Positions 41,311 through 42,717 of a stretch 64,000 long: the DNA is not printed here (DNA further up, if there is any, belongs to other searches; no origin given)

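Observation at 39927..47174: Cohesin-dockerin surface-display locus outside a classical cellulosome context, interleaved with glycolytic genes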

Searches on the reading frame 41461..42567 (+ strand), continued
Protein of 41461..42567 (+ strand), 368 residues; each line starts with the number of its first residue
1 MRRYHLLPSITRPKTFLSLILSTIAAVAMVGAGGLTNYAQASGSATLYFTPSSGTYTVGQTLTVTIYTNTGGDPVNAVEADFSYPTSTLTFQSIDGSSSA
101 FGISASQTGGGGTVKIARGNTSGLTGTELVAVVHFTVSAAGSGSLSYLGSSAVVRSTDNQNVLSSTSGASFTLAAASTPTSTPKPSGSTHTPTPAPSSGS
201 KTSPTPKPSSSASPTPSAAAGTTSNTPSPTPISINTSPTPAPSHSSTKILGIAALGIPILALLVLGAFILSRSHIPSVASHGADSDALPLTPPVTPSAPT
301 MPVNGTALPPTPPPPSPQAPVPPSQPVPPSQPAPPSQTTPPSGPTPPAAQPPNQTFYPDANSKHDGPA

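Call 65: predict_structure(alignment_id=A3)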
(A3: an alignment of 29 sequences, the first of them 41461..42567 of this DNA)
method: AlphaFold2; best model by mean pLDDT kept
length: 368 residues; sequences in the alignment: 29
mean_pLDDT: 69.7   pTM: 0.47
mean pLDDT of the five models: 69.7, 69.5, 69.2, 69.0, 68.4
residues with pLDDT >= 90: 113; 70-90: 52; 50-70: 124; < 50: 79
segments of 3 or more residues with pLDDT < 50: 1-3, 33-41, 217-253, 280-287
pLDDT, mean of each block of 10 residues (from residue 1): 49 63 72 49 84 97 97 93 98 93 76 89 92 97 97 94 97 90 67 61 57 50 41 36 43 54 77 56 49 57 56 66 65 58 54 51 52
secondary structure, 60 per line:
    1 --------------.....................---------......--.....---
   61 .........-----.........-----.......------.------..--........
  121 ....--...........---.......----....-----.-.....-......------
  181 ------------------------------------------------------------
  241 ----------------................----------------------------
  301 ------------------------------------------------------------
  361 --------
elements in order: H15-35 E45-50 E53-57 E61-69 E75-83 E89-95 E113-124 E127-137 E141-147 E152-155 E163-167 E169-174 H257-272

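Call 67: fold_search(model_id=the predicted structure, library=pdb)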
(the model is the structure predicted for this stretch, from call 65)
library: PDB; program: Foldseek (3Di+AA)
matches with E <= 10: 1990; with E <= 0.001: 81
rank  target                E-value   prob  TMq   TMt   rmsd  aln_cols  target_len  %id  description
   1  6kgf_C                4.8e-10  1.00  0.29  0.68   3.8       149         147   15  Crystal structure of CaDoc0917(R16D)-CaCohA2 complex at pH 8.2 (released 2020-07-08)
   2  6kge_A                7.3e-10  1.00  0.29  0.70   3.8       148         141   16  Crystal structure of CaDoc0917(R16D)-CaCohA2 complex at pH 5.5 (released 2020-07-08)
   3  6kgc_A                1.0e-09  1.00  0.29  0.70   3.8       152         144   15  Crystal structure of CaDoc0917(R49D)-CaCohA2 complex at pH 5.4 (released 2020-07-08)
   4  6kgf_A                1.7e-09  1.00  0.29  0.68   3.8       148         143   16  Crystal structure of CaDoc0917(R16D)-CaCohA2 complex at pH 8.2 (released 2020-07-08)
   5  6kgd_A                3.3e-09  1.00  0.29  0.69   4.0       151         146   16  Crystal structure of CaDoc0917(R49D)-CaCohA2 complex at pH 8.0 (released 2020-07-08)
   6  2xdh                  6.7e-09  1.00  0.29  0.72   3.3       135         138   21  Non-cellulosomal cohesin from the hyperthermophilic archaeon Archaeoglobus fulgidus (released 2010-05-26)
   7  4ums                  1.4e-08  1.00  0.31  0.68   3.3       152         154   15  The crystal structure of the seventh ScaB type I cohesin from Pseudobacteroides cellulosolvens (released 2015-05-06)
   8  6kg8_MODEL_1_A        1.8e-08  1.00  0.30  0.66   3.0       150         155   17  Solution structure of CaCohA2 from Clostridium acetobutylicum (released 2020-07-08)
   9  1g1k_A                6.1e-08  1.00  0.31  0.74   2.7       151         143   16  COHESIN MODULE FROM THE CELLULOSOME OF CLOSTRIDIUM CELLULOLYTICUM (released 2000-11-22)
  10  2vn5_C                6.5e-08  1.00  0.31  0.71   3.3       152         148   16  The Clostridium cellulolyticum dockerin displays a dual binding mode for its cohesin partner (released 2008-05-20)
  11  2vn6_A                6.8e-08  1.00  0.30  0.68   2.8       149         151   17  The Clostridium cellulolyticum dockerin displays a dual binding mode for its cohesin partner (released 2008-05-13)
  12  5aoz                  9.7e-08  1.00  0.29  0.67   3.9       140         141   16  High resolution SeMet structure of the third cohesin from Ruminococcus flavefaciens scaffoldin protein, ScaB (released 2016-09-28)
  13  2vn5_A                1.0e-07  1.00  0.30  0.73   2.8       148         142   17  The Clostridium cellulolyticum dockerin displays a dual binding mode for its cohesin partner (released 2008-05-20)
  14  5m2o_A                1.4e-07  1.00  0.27  0.66   5.1       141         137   18  R. flavefaciens' third ScaB cohesin in complex with a group 1 dockerin (released 2017-07-05)
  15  4dh2_C                3.1e-07  1.00  0.29  0.64   3.7       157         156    8  Crystal structure of Coh-OlpC(Cthe_0452)-Doc435(Cthe_0435) complex: A novel type I Cohesin-Dockerin complex from Clost (released 2012-11-28)
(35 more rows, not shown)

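Call 89: search_protein_families(library=phrogs, proteins=[window:41461-42567:+], max_evalue=0.001)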
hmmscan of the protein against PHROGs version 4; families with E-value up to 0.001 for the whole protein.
window:41461-42567:+ (368 aa): 0 families

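Call 90: find_related_loci(query=A3, collection=viral_contigs, flank=5000)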
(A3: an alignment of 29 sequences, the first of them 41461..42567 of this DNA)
Query A3 (368 aa) in viral_contigs; peptide patterns used: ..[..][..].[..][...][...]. (x = any residue, [..] = any of these).
No stretch of DNA in the collection matches any of the patterns.
